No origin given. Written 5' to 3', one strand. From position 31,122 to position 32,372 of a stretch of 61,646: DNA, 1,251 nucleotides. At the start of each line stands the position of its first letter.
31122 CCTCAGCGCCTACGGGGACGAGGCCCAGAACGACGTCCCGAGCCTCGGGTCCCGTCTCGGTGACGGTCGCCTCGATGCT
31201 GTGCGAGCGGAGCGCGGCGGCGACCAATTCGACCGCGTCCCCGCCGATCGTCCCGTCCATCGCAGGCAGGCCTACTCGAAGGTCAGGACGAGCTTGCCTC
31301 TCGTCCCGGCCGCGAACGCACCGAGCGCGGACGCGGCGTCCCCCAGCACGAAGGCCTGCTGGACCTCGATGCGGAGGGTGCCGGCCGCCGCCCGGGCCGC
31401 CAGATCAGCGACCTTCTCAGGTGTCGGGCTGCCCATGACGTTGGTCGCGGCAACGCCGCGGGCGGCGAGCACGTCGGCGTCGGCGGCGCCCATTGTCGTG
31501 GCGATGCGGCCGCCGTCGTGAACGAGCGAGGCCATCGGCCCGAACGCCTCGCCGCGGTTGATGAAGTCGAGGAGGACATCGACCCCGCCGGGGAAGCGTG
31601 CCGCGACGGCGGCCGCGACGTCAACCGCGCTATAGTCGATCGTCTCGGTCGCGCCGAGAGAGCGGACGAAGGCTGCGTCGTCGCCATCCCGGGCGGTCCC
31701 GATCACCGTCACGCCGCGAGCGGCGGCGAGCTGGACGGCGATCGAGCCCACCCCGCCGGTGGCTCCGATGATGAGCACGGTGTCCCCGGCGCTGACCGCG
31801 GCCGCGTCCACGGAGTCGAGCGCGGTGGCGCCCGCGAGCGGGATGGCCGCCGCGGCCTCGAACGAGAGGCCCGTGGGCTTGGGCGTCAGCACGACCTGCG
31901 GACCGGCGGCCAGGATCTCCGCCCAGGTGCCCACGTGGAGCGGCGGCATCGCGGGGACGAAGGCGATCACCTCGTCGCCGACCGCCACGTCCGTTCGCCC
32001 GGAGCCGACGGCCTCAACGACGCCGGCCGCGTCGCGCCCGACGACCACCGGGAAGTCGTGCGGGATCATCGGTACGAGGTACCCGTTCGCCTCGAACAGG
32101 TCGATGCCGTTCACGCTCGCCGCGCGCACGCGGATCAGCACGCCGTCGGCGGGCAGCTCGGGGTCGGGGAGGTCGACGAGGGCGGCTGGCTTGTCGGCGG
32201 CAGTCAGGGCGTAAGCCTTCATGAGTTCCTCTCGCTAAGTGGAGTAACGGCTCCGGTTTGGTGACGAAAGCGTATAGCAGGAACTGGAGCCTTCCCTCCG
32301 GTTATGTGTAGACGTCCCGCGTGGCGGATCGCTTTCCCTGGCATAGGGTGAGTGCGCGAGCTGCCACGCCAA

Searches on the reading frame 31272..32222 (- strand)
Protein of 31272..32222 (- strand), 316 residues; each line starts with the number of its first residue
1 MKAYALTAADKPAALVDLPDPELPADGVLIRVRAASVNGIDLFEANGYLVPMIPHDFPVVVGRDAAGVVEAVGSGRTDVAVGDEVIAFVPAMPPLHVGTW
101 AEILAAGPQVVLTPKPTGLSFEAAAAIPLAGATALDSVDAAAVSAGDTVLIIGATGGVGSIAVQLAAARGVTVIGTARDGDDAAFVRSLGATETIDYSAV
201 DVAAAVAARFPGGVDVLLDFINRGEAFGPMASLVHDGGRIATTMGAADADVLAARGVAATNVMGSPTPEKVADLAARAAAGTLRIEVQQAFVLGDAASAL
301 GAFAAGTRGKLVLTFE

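Call 61: search_protein_families(library=pfam, proteins=[window:31272-32222:-], max_evalue=0.001)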
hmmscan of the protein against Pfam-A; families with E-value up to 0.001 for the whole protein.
window:31272-32222:- (316 aa): 3 families
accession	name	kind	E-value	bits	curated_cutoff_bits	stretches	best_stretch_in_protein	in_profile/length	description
PF00107.32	ADH_zinc_N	-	1e-16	61.5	31.8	1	157-243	1-88/129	Zinc-binding dehydrogenase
PF13602.12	ADH_zinc_N_2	-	5.7e-13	50.4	27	1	189-313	1-134/134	Zinc-binding dehydrogenase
PF08240.17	ADH_N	-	1.3e-12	48.3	23.5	1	26-86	3-61/104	Alcohol dehydrogenase GroES-like domain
